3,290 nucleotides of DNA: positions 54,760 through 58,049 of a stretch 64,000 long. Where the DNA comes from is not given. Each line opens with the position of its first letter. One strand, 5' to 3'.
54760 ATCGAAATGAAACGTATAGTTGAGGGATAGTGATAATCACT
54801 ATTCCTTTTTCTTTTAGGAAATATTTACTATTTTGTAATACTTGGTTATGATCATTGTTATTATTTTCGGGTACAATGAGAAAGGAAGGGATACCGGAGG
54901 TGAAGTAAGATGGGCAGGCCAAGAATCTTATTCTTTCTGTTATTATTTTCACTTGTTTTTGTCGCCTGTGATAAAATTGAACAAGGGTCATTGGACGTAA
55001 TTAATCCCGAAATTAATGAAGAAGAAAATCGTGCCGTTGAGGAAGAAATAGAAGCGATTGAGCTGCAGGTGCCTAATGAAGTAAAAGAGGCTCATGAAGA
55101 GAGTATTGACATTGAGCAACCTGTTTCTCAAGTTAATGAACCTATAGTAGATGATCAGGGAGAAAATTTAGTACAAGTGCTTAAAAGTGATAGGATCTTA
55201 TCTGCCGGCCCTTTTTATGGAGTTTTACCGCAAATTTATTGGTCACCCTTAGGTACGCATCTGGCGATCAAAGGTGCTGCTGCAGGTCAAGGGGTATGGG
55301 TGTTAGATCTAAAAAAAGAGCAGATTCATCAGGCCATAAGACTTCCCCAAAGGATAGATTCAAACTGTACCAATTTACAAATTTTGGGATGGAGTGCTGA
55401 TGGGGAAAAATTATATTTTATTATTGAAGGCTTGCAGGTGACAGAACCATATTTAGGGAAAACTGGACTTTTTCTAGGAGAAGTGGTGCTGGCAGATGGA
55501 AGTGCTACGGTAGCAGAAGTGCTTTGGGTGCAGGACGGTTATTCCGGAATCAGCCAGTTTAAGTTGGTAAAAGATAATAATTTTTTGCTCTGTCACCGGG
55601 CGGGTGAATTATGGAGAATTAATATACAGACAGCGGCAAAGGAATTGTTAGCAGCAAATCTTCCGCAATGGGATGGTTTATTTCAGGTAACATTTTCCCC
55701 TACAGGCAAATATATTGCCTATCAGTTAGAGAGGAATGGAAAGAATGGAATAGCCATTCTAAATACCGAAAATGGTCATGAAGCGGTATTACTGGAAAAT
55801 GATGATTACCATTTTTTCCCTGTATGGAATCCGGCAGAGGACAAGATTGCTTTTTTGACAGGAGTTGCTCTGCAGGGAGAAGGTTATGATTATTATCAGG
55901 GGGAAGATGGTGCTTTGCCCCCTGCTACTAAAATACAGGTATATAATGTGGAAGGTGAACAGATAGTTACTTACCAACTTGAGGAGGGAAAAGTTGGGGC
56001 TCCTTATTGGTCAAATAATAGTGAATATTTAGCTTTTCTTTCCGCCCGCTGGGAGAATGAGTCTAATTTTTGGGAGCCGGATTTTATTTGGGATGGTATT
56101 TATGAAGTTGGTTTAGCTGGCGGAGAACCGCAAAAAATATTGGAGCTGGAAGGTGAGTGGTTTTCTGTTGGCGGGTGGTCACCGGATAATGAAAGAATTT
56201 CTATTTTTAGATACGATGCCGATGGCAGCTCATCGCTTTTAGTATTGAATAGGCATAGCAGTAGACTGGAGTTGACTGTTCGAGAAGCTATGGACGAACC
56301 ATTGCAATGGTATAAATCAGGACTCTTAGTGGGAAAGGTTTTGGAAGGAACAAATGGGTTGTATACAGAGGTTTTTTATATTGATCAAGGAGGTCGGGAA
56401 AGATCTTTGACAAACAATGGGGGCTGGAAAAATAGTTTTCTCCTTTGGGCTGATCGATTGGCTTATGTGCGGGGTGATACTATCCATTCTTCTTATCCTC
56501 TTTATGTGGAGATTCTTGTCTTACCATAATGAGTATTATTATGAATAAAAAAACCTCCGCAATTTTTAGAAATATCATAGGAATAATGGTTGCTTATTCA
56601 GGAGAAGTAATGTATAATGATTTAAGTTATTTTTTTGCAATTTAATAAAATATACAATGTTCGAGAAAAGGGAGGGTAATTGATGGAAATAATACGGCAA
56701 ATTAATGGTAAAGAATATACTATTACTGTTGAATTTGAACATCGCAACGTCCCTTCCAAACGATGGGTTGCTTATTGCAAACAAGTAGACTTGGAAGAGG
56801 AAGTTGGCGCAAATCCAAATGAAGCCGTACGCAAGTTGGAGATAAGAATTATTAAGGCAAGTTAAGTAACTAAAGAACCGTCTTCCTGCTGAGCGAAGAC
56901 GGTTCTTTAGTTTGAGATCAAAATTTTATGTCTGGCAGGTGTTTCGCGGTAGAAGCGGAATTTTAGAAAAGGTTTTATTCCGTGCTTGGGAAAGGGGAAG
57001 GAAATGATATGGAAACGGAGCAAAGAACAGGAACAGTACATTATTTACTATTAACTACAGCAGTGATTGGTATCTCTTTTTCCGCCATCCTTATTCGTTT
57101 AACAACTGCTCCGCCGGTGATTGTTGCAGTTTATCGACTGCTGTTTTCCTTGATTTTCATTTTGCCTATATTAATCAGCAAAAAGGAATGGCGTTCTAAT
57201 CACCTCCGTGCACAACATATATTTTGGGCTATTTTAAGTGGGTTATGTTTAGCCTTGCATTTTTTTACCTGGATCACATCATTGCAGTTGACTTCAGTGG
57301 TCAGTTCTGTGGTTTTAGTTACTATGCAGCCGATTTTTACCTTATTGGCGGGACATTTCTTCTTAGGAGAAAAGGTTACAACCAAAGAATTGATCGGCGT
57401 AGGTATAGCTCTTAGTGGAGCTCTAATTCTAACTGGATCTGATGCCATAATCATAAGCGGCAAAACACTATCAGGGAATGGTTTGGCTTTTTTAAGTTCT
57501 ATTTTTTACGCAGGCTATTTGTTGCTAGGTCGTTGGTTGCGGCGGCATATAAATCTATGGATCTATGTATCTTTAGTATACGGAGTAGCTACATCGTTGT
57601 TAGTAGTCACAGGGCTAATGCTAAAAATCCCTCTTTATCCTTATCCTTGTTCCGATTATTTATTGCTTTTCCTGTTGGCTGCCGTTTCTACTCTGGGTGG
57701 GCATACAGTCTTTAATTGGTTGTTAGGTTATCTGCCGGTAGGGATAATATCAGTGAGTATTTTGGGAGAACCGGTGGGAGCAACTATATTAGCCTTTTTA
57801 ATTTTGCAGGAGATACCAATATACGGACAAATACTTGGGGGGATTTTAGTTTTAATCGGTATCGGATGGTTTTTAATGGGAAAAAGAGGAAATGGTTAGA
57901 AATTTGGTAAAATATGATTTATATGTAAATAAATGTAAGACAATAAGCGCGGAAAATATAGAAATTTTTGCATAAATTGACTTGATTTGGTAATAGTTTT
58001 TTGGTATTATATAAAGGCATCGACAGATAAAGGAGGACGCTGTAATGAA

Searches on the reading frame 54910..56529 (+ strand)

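Call 61: search_protein_families(library=pfam, proteins=[window:54910-56529:+], max_evalue=0.0001)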
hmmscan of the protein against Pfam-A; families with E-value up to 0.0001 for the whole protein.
window:54910-56529:+ (539 aa): 1 family
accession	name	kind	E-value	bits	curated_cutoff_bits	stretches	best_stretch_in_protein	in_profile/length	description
PF07676.18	PD40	-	5.4e-08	33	20.9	0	260-281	14-36/38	WD40-like Beta Propeller Repeat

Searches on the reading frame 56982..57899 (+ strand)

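Call 61: search_protein_families(library=pfam, proteins=[window:56982-57899:+], max_evalue=0.0001)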
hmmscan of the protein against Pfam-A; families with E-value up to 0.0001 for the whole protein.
window:56982-57899:+ (305 aa): 1 family
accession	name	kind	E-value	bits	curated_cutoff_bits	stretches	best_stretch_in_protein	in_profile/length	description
PF00892.27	EamA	-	4.2e-29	102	28.2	2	22-151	7-134/135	EamA-like transporter family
